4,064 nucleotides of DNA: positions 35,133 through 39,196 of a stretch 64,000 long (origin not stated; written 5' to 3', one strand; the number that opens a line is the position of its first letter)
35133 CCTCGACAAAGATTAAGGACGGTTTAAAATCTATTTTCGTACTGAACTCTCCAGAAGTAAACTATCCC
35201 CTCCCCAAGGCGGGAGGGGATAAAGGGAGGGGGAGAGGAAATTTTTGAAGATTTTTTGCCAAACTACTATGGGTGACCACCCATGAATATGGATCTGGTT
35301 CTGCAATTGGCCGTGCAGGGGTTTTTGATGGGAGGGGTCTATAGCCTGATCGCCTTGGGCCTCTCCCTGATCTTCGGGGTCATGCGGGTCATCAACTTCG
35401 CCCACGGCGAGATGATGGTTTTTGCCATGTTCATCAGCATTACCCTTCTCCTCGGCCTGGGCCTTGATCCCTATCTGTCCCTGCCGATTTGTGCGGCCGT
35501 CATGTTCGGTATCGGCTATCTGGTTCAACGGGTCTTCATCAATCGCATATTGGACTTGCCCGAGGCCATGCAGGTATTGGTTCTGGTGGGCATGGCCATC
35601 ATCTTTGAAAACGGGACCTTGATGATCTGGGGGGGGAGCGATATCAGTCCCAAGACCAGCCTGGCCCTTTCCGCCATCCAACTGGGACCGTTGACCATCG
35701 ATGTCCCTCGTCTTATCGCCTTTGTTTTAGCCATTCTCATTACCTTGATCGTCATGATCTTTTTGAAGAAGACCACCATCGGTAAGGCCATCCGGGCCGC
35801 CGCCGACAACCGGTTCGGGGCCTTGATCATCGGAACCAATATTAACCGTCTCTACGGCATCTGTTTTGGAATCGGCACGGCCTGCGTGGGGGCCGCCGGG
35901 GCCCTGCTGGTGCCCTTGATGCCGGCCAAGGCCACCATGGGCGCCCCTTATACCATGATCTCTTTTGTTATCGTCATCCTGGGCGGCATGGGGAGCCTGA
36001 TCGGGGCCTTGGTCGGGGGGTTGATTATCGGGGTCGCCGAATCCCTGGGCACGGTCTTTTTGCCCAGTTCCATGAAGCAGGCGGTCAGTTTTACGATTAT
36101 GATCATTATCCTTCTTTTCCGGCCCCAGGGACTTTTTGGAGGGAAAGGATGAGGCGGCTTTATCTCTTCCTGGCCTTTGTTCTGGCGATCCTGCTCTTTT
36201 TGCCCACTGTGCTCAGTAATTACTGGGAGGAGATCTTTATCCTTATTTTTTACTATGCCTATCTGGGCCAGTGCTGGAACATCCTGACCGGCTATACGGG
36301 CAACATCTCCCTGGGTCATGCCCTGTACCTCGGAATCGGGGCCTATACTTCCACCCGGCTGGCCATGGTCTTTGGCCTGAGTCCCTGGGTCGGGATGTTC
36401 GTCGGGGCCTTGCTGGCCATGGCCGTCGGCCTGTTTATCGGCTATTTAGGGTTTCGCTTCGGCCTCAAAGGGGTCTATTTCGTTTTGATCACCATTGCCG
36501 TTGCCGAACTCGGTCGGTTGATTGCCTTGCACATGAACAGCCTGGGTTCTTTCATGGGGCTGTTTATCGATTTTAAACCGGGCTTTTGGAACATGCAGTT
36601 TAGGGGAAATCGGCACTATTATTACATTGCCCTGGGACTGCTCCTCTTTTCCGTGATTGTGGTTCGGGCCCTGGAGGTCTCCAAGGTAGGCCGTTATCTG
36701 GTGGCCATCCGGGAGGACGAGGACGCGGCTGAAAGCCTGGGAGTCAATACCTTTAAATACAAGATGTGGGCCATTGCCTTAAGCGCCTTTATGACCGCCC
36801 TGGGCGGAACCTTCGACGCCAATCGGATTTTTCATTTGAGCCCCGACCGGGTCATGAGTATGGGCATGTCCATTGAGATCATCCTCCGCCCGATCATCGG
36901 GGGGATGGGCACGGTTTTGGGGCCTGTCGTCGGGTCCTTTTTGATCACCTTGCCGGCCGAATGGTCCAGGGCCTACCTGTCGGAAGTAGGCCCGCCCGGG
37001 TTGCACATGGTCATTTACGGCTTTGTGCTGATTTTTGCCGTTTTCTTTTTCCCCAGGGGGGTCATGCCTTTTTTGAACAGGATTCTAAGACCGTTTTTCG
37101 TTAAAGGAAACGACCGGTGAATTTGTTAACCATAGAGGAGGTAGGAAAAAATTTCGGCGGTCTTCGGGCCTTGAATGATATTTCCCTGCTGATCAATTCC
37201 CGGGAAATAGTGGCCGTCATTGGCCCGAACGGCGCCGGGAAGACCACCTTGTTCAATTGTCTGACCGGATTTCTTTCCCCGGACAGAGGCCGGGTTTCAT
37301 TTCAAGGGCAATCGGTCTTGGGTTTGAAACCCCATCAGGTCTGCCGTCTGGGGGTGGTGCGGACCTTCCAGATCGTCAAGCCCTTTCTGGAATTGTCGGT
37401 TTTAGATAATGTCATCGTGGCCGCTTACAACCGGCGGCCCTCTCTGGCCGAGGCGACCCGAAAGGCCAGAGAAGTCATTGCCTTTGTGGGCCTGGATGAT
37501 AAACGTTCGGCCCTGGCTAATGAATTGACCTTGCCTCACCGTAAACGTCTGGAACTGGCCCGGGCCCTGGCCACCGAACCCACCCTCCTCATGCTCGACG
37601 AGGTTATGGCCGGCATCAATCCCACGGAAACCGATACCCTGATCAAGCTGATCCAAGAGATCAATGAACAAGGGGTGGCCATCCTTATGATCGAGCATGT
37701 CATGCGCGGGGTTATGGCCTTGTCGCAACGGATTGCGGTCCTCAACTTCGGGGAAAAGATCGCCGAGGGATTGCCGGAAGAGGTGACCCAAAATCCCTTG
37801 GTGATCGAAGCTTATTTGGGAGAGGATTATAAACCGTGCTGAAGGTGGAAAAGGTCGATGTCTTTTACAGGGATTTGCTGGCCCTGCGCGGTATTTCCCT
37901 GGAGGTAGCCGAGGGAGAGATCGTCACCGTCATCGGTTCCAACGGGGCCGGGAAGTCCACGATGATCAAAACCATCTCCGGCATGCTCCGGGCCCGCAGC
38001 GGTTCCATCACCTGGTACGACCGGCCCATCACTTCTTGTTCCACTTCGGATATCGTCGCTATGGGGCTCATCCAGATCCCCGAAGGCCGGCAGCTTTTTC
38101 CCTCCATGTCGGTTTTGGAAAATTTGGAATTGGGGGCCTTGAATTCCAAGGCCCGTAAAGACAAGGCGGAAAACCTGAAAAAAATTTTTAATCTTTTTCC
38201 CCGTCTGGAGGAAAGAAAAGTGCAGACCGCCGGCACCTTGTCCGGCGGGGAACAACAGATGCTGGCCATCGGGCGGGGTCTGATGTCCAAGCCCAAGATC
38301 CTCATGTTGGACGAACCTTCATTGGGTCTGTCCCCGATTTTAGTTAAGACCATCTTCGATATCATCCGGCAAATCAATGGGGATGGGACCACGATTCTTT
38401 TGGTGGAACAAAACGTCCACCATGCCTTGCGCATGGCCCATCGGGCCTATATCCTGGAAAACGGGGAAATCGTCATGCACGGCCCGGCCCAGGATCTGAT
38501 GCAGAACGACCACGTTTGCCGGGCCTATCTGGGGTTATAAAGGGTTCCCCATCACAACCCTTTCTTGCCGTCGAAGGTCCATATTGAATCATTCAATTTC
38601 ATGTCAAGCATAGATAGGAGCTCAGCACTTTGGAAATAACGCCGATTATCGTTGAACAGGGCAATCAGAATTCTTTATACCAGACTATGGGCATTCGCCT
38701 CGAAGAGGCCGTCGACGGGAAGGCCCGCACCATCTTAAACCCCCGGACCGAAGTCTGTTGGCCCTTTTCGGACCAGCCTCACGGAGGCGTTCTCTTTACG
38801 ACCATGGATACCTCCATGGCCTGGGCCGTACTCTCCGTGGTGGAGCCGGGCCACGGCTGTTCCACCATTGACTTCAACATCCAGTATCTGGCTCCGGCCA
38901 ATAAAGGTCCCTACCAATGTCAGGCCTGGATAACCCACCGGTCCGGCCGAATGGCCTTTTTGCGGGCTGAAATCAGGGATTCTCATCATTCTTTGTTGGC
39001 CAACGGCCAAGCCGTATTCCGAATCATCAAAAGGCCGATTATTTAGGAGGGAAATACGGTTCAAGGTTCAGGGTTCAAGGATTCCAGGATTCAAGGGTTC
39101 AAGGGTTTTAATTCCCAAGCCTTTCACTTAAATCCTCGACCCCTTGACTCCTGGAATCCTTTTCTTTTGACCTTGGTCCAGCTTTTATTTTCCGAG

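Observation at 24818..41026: Two 1.38-kb xis-int modules, about 93% identical and in inverted orientation, bracket 13.5 kb of core genes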

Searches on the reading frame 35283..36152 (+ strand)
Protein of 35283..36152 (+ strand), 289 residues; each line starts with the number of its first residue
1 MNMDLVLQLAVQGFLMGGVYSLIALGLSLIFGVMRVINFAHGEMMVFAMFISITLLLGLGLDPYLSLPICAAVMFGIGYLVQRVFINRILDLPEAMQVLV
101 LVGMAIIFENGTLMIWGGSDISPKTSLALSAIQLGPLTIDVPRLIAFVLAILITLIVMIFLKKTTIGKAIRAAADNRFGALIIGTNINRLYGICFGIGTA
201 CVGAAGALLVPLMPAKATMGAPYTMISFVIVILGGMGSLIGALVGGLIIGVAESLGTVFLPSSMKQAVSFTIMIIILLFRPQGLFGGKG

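Call 13: search_protein_families(library=pfam, proteins=[window:35283-36152:+])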
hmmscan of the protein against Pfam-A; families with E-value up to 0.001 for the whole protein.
window:35283-36152:+ (289 aa): 1 family
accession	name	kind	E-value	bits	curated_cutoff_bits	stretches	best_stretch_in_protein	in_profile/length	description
PF02653.21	BPD_transp_2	-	5e-35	121.4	26.8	1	11-277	3-269/269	Branched-chain amino acid transport system / permease component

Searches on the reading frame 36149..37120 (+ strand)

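Call 13: search_protein_families(library=pfam, proteins=[window:36149-37120:+])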
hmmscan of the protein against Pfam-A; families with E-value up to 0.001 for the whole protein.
window:36149-37120:+ (323 aa): 1 family
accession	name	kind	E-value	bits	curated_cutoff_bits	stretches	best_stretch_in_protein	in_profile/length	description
PF02653.21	BPD_transp_2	-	1.6e-39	136.1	26.8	1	28-298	4-269/269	Branched-chain amino acid transport system / permease component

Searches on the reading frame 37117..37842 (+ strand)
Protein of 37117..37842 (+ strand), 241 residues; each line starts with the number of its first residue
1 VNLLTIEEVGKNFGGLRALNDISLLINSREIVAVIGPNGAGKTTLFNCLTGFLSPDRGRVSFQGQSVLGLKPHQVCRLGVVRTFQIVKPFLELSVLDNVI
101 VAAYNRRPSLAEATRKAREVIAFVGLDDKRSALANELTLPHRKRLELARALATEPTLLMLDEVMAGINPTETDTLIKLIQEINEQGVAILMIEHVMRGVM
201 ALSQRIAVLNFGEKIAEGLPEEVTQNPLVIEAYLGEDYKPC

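Call 13: search_protein_families(library=pfam, proteins=[window:37117-37842:+])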
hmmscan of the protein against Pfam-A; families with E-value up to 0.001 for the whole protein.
window:37117-37842:+ (241 aa): 8 families
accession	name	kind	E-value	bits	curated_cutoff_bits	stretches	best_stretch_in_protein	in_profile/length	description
PF00005.33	ABC_tran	-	3.2e-26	93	25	1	19-164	1-136/137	ABC transporter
PF12399.14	BCA_ABC_TP_C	-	8.6e-12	44.8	25.5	1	213-238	1-26/27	Branched-chain amino acid ATP-binding cassette transporter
PF13304.12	AAA_21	-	1.5e-07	32.2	27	1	31-133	1-83/304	AAA domain, putative AbiEii toxin, Type IV TA system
PF13476.12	AAA_23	-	2.9e-07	31.8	27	1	11-57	5-47/201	AAA domain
PF13401.12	AAA_22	-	0.00023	21.9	27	1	28-188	4-117/130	AAA domain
PF13191.12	AAA_16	-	0.00032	21.7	32.6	1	29-163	24-141/167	AAA ATPase domain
PF13555.12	AAA_29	-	0.00061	19.9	27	0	25-62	18-54/61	P-loop containing region of AAA domain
PF02463.25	SMC_N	-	0.00061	19.7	40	0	28-53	23-48/220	RecF/RecN/SMC N terminal domain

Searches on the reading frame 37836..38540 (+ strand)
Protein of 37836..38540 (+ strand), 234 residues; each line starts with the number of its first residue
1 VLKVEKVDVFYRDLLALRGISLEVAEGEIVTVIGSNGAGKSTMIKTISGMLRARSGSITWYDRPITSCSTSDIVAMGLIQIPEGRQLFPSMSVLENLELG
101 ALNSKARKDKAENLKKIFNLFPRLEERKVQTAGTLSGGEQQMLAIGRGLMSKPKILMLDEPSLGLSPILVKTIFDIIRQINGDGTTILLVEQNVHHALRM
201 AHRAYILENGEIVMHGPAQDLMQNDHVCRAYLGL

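Call 13: search_protein_families(library=pfam, proteins=[window:37836-38540:+])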
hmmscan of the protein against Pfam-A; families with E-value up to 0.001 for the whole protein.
window:37836-38540:+ (234 aa): 2 families
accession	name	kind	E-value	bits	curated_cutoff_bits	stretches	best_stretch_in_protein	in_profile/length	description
PF00005.33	ABC_tran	-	1.6e-30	107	25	1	17-162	1-136/137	ABC transporter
PF13304.12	AAA_21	-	4.1e-09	37.4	27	0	126-189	229-295/304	AAA domain, putative AbiEii toxin, Type IV TA system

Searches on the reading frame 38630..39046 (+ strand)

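Call 13: search_protein_families(library=pfam, proteins=[window:38630-39046:+])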
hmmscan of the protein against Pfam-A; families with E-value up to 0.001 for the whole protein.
window:38630-39046:+ (138 aa): 2 families
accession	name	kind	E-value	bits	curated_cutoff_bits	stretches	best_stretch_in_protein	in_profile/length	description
PF03061.28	4HBT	-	1.7e-11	44.7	20.6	1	51-121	5-76/79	Thioesterase superfamily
PF13622.12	4HBT_3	-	1.5e-05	25.6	24.3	1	44-130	5-82/83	Acyl-CoA thioesterase N-terminal domain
